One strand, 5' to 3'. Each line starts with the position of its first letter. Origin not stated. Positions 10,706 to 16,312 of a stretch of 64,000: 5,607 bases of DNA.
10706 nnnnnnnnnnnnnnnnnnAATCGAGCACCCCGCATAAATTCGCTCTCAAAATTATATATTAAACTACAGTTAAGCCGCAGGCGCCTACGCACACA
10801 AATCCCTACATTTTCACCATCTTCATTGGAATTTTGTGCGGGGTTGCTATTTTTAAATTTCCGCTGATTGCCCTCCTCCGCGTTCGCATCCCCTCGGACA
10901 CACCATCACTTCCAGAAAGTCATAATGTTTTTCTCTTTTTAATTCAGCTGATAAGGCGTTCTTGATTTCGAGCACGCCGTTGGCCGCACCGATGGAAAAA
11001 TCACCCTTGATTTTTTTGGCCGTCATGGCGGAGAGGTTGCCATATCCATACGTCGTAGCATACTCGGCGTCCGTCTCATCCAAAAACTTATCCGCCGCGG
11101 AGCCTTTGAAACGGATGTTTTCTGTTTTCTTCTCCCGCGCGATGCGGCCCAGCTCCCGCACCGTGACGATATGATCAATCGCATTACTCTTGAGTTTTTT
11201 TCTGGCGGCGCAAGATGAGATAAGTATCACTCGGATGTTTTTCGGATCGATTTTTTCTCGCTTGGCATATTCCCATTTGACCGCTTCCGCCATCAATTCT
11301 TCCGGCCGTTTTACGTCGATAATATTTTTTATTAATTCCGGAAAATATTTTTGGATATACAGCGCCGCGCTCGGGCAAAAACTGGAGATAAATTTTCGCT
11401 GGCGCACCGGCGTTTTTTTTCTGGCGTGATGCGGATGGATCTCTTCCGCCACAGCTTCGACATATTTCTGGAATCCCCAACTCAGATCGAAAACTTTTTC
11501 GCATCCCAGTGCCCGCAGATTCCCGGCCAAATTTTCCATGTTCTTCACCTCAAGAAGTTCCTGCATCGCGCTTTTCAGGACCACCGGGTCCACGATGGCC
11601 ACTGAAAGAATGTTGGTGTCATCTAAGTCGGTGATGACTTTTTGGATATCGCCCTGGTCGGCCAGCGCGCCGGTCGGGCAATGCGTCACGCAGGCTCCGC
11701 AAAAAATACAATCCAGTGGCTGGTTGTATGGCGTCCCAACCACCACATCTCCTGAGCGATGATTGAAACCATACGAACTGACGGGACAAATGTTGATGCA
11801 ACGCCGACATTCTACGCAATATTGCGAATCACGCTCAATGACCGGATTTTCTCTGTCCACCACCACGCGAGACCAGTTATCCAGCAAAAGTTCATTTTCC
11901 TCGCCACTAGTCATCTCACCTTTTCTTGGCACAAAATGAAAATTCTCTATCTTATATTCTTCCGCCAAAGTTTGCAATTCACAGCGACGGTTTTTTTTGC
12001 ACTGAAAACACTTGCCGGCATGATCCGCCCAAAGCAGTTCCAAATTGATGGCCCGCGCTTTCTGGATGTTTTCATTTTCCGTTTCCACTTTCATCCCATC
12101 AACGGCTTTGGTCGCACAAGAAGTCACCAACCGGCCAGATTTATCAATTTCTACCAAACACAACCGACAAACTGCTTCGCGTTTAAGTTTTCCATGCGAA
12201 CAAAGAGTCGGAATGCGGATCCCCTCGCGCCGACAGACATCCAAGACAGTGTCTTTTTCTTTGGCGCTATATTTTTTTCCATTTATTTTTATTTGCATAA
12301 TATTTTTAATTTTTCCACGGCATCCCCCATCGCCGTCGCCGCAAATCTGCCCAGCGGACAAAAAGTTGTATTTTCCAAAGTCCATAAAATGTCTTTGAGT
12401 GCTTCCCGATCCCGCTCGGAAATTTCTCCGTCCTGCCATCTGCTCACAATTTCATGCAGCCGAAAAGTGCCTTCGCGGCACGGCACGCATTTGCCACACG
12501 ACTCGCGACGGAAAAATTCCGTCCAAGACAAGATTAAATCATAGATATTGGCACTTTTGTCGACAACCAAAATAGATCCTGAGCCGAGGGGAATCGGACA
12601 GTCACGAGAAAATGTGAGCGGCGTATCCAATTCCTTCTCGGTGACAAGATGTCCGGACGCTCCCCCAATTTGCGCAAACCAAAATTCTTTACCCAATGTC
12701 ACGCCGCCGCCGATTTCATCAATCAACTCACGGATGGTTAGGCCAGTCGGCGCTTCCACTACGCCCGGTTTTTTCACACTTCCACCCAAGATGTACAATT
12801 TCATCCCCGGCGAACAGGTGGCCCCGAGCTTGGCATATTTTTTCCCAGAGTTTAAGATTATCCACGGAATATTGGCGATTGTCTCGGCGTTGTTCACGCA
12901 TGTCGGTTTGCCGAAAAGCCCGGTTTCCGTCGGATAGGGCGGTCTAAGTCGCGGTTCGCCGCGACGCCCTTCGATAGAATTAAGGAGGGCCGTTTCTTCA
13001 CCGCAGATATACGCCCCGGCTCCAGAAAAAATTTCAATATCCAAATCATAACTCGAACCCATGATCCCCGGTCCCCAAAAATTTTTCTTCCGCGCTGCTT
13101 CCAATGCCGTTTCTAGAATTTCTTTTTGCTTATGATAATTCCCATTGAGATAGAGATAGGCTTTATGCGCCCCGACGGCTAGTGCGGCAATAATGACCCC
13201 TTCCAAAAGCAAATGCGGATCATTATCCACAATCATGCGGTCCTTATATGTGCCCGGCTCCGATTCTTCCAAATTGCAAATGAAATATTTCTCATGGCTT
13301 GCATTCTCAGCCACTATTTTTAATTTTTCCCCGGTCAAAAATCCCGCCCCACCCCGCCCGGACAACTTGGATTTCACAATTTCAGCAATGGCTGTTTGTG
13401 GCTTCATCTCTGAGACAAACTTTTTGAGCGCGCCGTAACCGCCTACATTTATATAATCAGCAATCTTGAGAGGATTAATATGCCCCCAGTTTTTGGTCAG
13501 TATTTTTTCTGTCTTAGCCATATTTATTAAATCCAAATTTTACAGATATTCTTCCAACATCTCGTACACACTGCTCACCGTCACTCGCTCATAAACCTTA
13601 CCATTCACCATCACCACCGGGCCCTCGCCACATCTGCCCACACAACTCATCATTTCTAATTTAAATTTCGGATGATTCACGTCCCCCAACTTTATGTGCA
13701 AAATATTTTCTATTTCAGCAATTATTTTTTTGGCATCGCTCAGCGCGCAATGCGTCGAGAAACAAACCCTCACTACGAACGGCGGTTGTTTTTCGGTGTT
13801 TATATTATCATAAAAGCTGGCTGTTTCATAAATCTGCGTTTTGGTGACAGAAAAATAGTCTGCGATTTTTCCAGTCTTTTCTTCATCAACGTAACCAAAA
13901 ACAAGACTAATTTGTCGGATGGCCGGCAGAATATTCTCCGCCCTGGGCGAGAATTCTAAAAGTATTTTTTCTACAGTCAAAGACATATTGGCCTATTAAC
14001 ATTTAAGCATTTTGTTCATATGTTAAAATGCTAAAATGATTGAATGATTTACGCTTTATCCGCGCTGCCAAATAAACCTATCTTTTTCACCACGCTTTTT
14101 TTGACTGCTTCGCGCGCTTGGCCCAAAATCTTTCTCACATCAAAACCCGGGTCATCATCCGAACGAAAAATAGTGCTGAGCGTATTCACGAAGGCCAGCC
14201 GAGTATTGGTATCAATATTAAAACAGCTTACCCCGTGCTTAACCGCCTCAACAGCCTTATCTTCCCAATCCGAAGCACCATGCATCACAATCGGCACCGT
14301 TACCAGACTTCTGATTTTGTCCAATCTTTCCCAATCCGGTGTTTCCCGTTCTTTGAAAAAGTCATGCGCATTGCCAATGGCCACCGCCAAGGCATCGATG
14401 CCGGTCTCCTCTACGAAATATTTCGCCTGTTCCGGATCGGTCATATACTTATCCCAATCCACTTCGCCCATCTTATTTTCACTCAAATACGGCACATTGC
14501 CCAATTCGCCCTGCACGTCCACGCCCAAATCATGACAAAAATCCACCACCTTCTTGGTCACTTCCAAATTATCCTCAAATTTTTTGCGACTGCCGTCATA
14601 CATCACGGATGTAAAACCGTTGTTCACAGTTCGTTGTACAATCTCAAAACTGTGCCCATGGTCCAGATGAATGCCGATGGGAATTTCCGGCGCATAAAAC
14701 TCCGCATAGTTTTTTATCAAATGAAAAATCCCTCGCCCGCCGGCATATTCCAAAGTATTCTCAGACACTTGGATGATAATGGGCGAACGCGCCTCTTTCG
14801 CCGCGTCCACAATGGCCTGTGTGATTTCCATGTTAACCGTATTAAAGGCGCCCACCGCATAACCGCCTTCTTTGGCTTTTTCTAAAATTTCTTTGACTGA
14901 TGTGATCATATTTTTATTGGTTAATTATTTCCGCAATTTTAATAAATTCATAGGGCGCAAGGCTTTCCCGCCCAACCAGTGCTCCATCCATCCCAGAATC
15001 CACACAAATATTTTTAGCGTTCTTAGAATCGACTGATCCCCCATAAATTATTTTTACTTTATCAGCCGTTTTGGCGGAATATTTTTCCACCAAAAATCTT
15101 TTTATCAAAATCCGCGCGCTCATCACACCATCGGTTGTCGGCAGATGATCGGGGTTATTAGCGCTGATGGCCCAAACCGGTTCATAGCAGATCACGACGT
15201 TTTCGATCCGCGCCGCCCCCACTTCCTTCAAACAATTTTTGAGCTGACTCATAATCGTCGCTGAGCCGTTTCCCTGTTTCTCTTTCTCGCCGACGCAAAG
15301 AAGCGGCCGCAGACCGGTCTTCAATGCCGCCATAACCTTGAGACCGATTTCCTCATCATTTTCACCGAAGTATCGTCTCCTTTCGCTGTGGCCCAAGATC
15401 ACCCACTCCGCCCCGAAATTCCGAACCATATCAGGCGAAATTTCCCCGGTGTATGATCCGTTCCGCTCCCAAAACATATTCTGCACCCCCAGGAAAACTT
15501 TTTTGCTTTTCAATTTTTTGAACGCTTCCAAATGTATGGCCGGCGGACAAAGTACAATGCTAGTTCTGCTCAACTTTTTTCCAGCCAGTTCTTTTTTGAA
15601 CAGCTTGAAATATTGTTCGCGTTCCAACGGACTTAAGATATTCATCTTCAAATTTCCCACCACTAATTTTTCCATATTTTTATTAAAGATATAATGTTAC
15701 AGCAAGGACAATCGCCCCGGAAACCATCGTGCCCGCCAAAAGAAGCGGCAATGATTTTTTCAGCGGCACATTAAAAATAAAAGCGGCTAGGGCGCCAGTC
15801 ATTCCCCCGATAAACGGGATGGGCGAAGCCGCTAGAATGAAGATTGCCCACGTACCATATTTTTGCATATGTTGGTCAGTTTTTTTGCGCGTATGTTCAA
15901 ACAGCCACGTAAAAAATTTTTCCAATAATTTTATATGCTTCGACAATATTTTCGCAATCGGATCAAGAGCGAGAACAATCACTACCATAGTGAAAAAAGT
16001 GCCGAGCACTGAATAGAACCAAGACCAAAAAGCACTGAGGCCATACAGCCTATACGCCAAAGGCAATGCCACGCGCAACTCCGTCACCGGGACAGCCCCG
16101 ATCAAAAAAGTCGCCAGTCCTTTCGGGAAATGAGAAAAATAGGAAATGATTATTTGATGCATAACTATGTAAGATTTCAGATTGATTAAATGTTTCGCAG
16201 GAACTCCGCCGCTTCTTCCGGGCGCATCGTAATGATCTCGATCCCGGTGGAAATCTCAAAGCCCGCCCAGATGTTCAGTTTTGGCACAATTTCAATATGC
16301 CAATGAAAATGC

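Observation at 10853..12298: [FeFe]-hydrogenase-like subunit with conserved cluster ligands but a lost proton-relay Cys (SSFCPSA instead of TSCCPGW), in a NuoE/NuoF/HydA module next to [NiFe] maturation genes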

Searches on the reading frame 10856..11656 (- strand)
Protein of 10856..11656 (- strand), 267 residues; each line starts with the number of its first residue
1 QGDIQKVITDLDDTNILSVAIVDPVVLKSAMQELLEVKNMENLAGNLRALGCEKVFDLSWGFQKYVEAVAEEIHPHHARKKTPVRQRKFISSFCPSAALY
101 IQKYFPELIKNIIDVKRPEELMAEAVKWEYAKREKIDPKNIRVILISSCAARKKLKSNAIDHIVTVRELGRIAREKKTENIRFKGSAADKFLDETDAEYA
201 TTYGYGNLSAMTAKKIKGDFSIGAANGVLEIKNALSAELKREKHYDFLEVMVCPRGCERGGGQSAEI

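Call 69: search_protein_representatives(protein=window:10856-11656:-)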
Query: 267 residues. Proteins with E-value up to 0.001 (for the whole library): 855; up to 1e-10: 126; up to 1e-30: 4. The best 150 are listed.
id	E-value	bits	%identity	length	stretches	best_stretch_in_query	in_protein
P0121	2.4e-53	197.5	28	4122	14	47-185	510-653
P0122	8.2e-51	189.2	42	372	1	1-267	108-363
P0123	9.0e-46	172.7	44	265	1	1-264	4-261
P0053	3.1e-45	170.9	39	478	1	2-266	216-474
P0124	7.8e-22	94.3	37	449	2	11-193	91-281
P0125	1.0e-19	87.4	37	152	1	117-267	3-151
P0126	2.0e-19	86.4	32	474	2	11-196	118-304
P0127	4.2e-19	85.3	38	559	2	41-195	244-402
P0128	1.4e-18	83.6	37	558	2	45-196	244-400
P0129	2.9e-18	82.6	34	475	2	4-156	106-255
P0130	4.4e-18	82.0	34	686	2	37-187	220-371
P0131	4.9e-18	81.8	36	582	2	7-177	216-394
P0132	2.1e-17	79.8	33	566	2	4-178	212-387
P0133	3.7e-17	79.0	34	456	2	4-193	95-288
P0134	6.5e-17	78.2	32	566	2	3-198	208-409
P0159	1.0e-13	67.7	30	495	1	42-264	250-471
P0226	4.8e-11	58.9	32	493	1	18-264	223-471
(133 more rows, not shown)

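Call 71: find_encoding_contigs(protein=P0226, flank=8000, max_places=2)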
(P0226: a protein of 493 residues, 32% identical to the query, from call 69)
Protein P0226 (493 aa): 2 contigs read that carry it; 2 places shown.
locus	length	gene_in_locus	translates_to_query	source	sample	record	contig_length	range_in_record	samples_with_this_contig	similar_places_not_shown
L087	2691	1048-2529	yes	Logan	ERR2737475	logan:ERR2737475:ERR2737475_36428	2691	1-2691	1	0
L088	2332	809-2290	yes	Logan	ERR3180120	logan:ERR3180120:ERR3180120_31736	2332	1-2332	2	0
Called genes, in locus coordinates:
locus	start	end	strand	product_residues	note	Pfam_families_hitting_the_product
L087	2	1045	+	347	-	?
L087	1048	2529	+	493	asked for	PF00111:Fer2, PF13510:Fer2_4, PF10588:NADH-G_4Fe-4S_3, PF12838:Fer4_7, PF13187:Fer4_9 (weak), PF13237:Fer4_10 (weak), PF14697:Fer4_21 (weak), PF02906:Fe_hyd_lg_C, +2 more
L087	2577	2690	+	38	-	?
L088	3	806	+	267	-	?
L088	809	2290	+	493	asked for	PF00111:Fer2, PF13510:Fer2_4, PF10588:NADH-G_4Fe-4S_3, PF12838:Fer4_7, PF13187:Fer4_9 (weak), PF13237:Fer4_10 (weak), PF14697:Fer4_21 (weak), PF02906:Fe_hyd_lg_C, +2 more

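Call 72: find_encoding_contigs(protein=P0159, flank=8000, max_places=2)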
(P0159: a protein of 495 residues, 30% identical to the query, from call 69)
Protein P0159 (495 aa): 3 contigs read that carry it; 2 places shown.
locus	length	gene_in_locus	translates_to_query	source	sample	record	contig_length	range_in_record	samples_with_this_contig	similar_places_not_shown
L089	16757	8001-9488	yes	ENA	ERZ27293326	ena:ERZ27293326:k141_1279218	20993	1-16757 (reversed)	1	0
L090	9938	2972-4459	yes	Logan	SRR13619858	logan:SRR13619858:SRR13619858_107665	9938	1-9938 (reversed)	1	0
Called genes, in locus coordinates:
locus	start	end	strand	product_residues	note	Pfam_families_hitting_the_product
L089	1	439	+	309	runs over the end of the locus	PF12911:OppC_N, PF00528:BPD_transp_1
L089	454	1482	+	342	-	PF00005:ABC_tran, PF13304:AAA_21 (weak), PF08352:oligo_HPY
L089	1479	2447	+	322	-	PF00005:ABC_tran, PF08352:oligo_HPY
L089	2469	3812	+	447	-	PF01546:Peptidase_M20, PF07687:M20_dimer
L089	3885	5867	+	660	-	PF00890:FAD_binding_2, PF01134:GIDA (faint), PF01266:DAO, PF07992:Pyr_redox_2 (faint), PF12831:FAD_oxidored (weak)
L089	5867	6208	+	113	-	PF13183:Fer4_8 (faint), PF00037:Fer4 (weak), PF13237:Fer4_10 (weak), PF14697:Fer4_21, PF12838:Fer4_7, PF13187:Fer4_9 (weak), PF13484:Fer4_16 (faint), PF00037:Fer4 (weak)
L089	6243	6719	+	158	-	PF01257:2Fe-2S_thioredx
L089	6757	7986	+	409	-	PF01512:Complex1_51K, PF10531:SLBB (weak), PF10589:NADH_4Fe-4S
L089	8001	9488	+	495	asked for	PF13510:Fer2_4, PF13237:Fer4_10 (faint), PF10588:NADH-G_4Fe-4S_3, PF12838:Fer4_7, PF14697:Fer4_21 (weak), PF02906:Fe_hyd_lg_C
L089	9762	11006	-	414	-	PF00512:HisKA, PF02518:HATPase_c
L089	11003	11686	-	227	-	PF00072:Response_reg, PF00486:Trans_reg_C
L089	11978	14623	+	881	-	PF00395:SLH, PF18435:EstA_Ig_like (faint)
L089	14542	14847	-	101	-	-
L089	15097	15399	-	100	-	PF05016:ParE_toxin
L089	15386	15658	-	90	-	PF02604:PhdYeFM_antitox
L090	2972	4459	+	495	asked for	PF13510:Fer2_4, PF13237:Fer4_10 (faint), PF10588:NADH-G_4Fe-4S_3, PF12838:Fer4_7, PF14697:Fer4_21 (weak), PF02906:Fe_hyd_lg_C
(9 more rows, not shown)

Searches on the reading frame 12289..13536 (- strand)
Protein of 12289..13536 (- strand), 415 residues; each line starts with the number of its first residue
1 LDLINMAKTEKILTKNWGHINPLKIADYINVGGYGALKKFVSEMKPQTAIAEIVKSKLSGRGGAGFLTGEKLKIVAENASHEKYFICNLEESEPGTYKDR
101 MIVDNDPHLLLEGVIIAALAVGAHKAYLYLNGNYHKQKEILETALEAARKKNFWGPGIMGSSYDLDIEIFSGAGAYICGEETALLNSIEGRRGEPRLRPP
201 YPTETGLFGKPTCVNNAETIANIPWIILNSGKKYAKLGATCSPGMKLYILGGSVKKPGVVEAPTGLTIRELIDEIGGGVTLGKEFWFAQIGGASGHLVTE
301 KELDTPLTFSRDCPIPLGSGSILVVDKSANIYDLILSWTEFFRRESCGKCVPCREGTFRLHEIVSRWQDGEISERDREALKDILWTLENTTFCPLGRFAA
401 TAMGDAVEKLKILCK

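Call 5: search_protein_families(library=pfam, proteins=[window:12289-13536:-])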
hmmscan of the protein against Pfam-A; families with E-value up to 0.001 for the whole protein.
window:12289-13536:- (415 aa): 4 families
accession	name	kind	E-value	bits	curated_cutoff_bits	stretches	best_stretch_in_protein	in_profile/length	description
PF01512.22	Complex1_51K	-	5.5e-41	140.4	31.2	1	54-224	2-149/150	Nuo51 FMN-binding domain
PF10589.14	NADH_4Fe-4S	-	6e-20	71.4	23.5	1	334-409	2-77/85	NADH-ubiquinone oxidoreductase-F iron-sulfur binding region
PF10531.15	SLBB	-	8.3e-08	32.4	27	1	248-282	3-36/55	SLBB domain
PF22461.2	SLBB_2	-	0.00019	21.9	27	1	248-280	3-36/79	SLBB domain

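Call 8: search_protein_families(library=ncbifam, proteins=[window:12289-13536:-])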
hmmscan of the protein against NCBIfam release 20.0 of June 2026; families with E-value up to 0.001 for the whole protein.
window:12289-13536:- (415 aa): 6 families
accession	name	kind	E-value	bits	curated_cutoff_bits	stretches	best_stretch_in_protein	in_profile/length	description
TIGR01959.1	nuoF_fam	equivalog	3.9e-130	434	558.65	1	13-409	2-401/410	NADH-quinone oxidoreductase subunit NuoF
NF010120.0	PRK13596.1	equivalog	4e-102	342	389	1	10-402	6-401/433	NADH-quinone oxidoreductase subunit NuoF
NF008436.0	PRK11278.1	equivalog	3e-94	316.5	749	1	20-406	22-414/448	NADH-quinone oxidoreductase subunit NuoF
TIGR04481.1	PR_assoc_PrdC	equivalog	7.2e-09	34.9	490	1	38-277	65-270/425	proline reductase-associated electron transfer protein PrdC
TIGR01945.1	rnfC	subfamily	3.4e-06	25.9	245.95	1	40-146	115-219/435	RnfABCDGE type electron transport complex subunit C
NF003454.1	PRK05035.1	equivalog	1.2e-05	24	345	1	42-148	119-222/556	electron transport complex subunit RsxC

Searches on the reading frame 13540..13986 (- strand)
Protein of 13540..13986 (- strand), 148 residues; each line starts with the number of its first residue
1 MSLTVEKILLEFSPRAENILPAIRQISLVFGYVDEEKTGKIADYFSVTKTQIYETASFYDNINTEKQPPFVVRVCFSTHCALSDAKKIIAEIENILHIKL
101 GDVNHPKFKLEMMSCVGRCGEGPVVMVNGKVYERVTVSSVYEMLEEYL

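Call 5: search_protein_families(library=pfam, proteins=[window:13540-13986:-])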
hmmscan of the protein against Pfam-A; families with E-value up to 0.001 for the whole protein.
window:13540-13986:- (148 aa): 1 family
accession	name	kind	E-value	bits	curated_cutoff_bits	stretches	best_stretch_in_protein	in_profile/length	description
PF01257.25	2Fe-2S_thioredx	-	4.6e-32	111.3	24.8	1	6-147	2-144/145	Thioredoxin-like [2Fe-2S] ferredoxin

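Call 8: search_protein_families(library=ncbifam, proteins=[window:13540-13986:-])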
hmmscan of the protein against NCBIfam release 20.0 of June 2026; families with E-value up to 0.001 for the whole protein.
window:13540-13986:- (148 aa): 9 families
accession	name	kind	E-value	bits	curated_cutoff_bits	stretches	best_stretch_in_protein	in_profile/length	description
TIGR01958.1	nuoE_fam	subfamily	6.1e-29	101.1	142.4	1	8-147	5-147/148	NADH-quinone oxidoreductase subunit NuoE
NF005722.0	PRK07539.1-2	equivalog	2.2e-27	96.1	141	1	12-147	20-156/157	NADH-quinone oxidoreductase subunit NuoE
NF005725.0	PRK07539.1-5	equivalog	5e-22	78.4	220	1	30-147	53-171/174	NADH-quinone oxidoreductase subunit NuoE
NF005747.0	PRK07571.1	equivalog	2.5e-20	72.8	224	1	5-146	25-167/173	bidirectional hydrogenase complex protein HoxE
NF004638.0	PRK05988.1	equivalog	1.7e-18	66.9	198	1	5-146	14-156/159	formate dehydrogenase subunit gamma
NF005723.0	PRK07539.1-3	equivalog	1.4e-15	57.6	226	1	20-145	27-154/158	NADH-quinone oxidoreductase subunit NuoE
NF005721.0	PRK07539.1-1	equivalog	1.9e-13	50.3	308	1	18-146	47-176/292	NADH-quinone oxidoreductase subunit NuoE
NF005724.0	PRK07539.1-4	equivalog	1.3e-10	41.5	280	1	31-146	54-171/240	NADH-quinone oxidoreductase subunit NuoE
NF009040.0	PRK12373.1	equivalog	7.6e-08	32.5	514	1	31-147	51-169/400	NADH-quinone oxidoreductase subunit E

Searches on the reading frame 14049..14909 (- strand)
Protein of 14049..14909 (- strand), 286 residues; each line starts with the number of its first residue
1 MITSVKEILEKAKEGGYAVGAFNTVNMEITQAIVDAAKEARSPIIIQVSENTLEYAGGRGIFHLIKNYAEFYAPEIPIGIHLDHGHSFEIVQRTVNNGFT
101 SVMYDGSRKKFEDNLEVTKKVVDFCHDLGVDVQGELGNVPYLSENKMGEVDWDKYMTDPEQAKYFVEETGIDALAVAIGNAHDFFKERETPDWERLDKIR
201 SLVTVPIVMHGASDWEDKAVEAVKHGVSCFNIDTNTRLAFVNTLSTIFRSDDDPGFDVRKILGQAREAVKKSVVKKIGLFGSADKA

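Call 5: search_protein_families(library=pfam, proteins=[window:14049-14909:-])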
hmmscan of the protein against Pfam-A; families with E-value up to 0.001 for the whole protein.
window:14049-14909:- (286 aa): 1 family
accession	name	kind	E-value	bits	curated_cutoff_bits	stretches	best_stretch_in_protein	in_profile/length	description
PF01116.26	F_bP_aldolase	-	3.4e-88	296.2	25.5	1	4-285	2-277/277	Fructose-bisphosphate aldolase class-II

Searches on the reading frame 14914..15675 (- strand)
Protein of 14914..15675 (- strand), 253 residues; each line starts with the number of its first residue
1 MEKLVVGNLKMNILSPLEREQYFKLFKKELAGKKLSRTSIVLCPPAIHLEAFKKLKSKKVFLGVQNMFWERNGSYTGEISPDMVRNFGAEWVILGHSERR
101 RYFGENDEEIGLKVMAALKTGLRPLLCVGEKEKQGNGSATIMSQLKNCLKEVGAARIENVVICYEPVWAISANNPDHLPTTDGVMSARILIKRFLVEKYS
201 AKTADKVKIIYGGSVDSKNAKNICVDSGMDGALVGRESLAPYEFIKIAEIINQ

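Call 5: search_protein_families(library=pfam, proteins=[window:14914-15675:-])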
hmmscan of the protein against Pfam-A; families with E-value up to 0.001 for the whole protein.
window:14914-15675:- (253 aa): 1 family
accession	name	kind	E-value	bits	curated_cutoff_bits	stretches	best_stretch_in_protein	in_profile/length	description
PF00121.24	TIM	-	1.9e-68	231.1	20.1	1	3-249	1-243/245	Triosephosphate isomerase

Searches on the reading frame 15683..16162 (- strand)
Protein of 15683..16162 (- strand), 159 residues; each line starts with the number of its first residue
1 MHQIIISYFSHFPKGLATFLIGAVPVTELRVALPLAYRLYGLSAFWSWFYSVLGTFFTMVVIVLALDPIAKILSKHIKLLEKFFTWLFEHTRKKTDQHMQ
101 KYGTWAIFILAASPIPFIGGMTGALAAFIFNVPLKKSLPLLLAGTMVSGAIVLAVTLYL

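Call 5: search_protein_families(library=pfam, proteins=[window:15683-16162:-])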
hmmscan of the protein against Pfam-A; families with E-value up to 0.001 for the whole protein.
window:15683-16162:- (159 aa): 1 family
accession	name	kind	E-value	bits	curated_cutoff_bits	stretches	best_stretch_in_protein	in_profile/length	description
PF06695.16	Sm_multidrug_ex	-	3.7e-25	89.3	30.7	1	28-151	1-121/121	Putative small multi-drug export protein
